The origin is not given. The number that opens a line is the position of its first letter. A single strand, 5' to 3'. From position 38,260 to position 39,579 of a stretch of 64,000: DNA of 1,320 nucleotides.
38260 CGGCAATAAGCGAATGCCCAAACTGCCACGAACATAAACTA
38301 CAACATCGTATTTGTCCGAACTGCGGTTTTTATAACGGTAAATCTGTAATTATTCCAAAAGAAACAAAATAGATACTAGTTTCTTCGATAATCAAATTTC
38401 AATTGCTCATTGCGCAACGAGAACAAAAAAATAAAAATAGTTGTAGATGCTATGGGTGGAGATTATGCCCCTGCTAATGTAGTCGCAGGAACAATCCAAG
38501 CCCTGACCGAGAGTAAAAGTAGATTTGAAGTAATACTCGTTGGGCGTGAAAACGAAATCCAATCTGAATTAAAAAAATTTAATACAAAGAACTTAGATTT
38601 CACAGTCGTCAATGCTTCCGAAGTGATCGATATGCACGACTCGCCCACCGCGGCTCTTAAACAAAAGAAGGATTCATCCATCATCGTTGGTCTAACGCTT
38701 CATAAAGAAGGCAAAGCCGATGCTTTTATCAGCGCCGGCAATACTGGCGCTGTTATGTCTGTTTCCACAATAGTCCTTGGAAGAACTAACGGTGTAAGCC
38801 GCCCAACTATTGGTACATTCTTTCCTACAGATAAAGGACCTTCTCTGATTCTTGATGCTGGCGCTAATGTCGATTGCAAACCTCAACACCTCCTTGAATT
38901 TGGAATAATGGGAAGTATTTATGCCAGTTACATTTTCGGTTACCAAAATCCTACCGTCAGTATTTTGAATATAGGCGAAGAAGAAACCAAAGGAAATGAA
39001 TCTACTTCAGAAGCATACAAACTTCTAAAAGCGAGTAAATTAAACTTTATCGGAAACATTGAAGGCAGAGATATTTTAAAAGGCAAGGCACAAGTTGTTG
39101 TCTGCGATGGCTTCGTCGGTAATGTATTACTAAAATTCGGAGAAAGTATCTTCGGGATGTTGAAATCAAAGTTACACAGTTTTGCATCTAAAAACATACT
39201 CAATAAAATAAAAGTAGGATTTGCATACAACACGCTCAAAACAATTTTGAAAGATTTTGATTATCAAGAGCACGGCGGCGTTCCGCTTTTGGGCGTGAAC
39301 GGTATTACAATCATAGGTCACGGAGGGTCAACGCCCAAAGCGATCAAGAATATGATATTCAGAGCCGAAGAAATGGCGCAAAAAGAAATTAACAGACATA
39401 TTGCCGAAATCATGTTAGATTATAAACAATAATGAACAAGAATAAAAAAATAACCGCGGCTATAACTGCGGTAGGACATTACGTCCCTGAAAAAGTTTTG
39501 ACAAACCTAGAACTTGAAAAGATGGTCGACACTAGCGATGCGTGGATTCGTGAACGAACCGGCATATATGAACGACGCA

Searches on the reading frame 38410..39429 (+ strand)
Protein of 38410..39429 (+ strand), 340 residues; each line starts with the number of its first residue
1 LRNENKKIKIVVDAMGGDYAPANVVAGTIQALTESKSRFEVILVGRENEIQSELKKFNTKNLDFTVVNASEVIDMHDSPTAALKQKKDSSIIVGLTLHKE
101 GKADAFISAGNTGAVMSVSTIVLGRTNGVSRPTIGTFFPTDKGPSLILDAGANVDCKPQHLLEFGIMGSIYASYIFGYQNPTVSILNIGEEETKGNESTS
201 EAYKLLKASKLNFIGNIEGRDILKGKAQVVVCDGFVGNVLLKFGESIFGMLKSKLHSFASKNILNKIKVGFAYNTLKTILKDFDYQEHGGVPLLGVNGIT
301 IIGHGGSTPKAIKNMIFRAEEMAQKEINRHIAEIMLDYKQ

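Call 25: search_protein_families(library=pfam, proteins=[window:38410-39429:+], max_evalue=0.00001)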
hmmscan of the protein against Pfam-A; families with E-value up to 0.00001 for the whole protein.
window:38410-39429:+ (340 aa): 1 family
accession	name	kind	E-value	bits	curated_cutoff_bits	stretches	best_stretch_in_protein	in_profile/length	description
PF02504.20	FA_synthesis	-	2.2e-104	349.5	29.1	1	8-328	1-322/324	Fatty acid synthesis protein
